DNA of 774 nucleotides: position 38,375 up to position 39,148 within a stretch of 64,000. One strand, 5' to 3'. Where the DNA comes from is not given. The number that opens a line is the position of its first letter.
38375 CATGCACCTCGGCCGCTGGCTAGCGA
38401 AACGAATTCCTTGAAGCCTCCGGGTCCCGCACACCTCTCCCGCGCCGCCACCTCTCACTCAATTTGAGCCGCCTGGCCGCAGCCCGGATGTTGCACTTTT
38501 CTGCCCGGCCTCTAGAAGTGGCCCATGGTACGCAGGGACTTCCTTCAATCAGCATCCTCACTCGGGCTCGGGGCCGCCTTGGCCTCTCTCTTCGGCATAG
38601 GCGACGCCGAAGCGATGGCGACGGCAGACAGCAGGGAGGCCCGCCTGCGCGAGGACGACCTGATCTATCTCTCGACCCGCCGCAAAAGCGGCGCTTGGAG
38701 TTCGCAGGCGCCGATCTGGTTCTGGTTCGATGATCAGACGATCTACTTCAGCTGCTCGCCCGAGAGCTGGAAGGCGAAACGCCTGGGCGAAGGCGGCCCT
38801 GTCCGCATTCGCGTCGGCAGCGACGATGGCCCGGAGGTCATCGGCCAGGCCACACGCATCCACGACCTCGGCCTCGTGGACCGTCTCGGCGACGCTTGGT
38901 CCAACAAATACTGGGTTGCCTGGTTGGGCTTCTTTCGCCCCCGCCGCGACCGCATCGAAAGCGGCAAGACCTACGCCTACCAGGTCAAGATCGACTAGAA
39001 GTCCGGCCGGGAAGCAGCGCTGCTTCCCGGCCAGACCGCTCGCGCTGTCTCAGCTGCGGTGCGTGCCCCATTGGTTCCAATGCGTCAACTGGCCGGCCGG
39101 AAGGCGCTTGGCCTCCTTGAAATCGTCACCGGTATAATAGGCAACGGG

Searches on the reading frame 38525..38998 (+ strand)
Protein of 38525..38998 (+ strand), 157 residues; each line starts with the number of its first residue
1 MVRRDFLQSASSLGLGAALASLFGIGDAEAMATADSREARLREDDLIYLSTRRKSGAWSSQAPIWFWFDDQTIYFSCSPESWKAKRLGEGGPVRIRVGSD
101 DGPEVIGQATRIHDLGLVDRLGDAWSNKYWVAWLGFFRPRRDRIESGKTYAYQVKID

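Call 10: search_protein_families(library=pfam, proteins=[window:38525-38998:+])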
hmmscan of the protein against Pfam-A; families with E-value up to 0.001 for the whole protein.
window:38525-38998:+ (157 aa): 1 family
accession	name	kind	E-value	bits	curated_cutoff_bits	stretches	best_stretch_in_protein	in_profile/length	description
PF01243.27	PNPOx_N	-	1.6e-05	25.7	28.1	1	38-137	6-98/120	Pyridoxamine 5'-phosphate oxidase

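Call 48: list_cluster_members(proteins=[L003:2670-3452:-, window:38525-38998:+, window:32799-33809:-])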
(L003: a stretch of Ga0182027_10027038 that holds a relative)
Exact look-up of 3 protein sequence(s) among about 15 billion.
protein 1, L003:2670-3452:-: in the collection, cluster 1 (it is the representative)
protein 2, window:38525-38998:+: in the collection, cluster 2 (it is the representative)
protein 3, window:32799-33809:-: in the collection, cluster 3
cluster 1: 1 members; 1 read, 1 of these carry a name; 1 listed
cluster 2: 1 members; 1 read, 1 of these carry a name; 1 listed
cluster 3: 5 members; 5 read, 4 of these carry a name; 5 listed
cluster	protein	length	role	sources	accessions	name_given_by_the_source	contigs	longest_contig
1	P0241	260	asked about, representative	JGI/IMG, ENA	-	phosphoribosylformimino-5-aminoimidazole carboxamide ribotide isomerase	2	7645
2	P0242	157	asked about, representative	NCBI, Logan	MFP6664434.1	MAG: hypothetical protein VCC00_09560 [Deltaproteobacteria bacterium]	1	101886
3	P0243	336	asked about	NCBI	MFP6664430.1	MAG: sulfotransferase [Deltaproteobacteria bacterium]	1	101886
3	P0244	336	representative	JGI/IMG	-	hypothetical protein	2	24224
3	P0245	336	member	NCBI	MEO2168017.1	MAG: sulfotransferase [bacterium]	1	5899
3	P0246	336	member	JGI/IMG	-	hypothetical protein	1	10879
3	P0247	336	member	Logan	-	-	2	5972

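Call 49: find_encoding_contigs(protein=P0244, flank=10000, max_places=3)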
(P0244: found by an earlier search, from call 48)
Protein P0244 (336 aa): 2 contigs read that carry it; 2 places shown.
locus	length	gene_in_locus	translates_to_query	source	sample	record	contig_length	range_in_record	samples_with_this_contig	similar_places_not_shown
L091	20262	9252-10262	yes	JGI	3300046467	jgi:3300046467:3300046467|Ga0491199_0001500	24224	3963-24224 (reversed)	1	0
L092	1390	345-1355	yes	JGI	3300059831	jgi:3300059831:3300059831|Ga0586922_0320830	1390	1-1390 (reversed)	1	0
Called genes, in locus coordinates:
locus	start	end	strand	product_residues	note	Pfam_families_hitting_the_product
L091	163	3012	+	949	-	PF00133:tRNA-synt_1, PF09334:tRNA-synt_1g, PF13603:tRNA-synt_1_2 (weak), PF01406:tRNA-synt_1e (weak), PF09334:tRNA-synt_1g (weak), PF08264:Anticodon_1, PF06827:zf-FPG_IleRS (weak)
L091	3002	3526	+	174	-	PF01252:Peptidase_A8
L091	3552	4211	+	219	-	PF00881:Nitroreductase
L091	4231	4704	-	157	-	-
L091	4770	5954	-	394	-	PF01757:Acyl_transf_3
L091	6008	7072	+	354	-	PF01075:Glyco_transf_9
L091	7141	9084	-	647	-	-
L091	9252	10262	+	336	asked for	PF00685:Sulfotransfer_1 (weak), PF13469:Sulfotransfer_3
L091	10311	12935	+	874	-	PF01411:tRNA-synt_2c, PF07973:tRNA_SAD, PF02272:DHHA1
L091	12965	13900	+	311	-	PF01695:IstB_IS21 (weak), PF02562:PhoH, PF13245:AAA_19 (weak), PF13604:AAA_30 (weak)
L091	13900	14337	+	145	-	PF02130:YbeY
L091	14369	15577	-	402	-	PF00067:p450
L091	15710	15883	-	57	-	PF21247:Fic-like_C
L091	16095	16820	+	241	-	PF07152:YaeQ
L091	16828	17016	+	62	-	-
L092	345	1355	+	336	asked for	PF00685:Sulfotransfer_1 (weak), PF13469:Sulfotransfer_3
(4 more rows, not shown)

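Call 64: find_encoding_contigs(protein=window:38525-38998:+, flank=10000, max_places=4)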
Protein window:38525-38998:+ (157 aa): 1 contig read that carries it; 1 place shown.
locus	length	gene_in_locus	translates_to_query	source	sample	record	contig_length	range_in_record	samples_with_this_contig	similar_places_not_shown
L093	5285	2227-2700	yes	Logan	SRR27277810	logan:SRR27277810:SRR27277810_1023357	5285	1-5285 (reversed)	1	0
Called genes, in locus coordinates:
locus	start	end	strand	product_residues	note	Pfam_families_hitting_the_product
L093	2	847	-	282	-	?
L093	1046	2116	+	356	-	PF01757:Acyl_transf_3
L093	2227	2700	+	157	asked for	PF01243:PNPOx_N (weak)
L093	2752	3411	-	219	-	PF00881:Nitroreductase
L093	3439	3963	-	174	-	PF01252:Peptidase_A8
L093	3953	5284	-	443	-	?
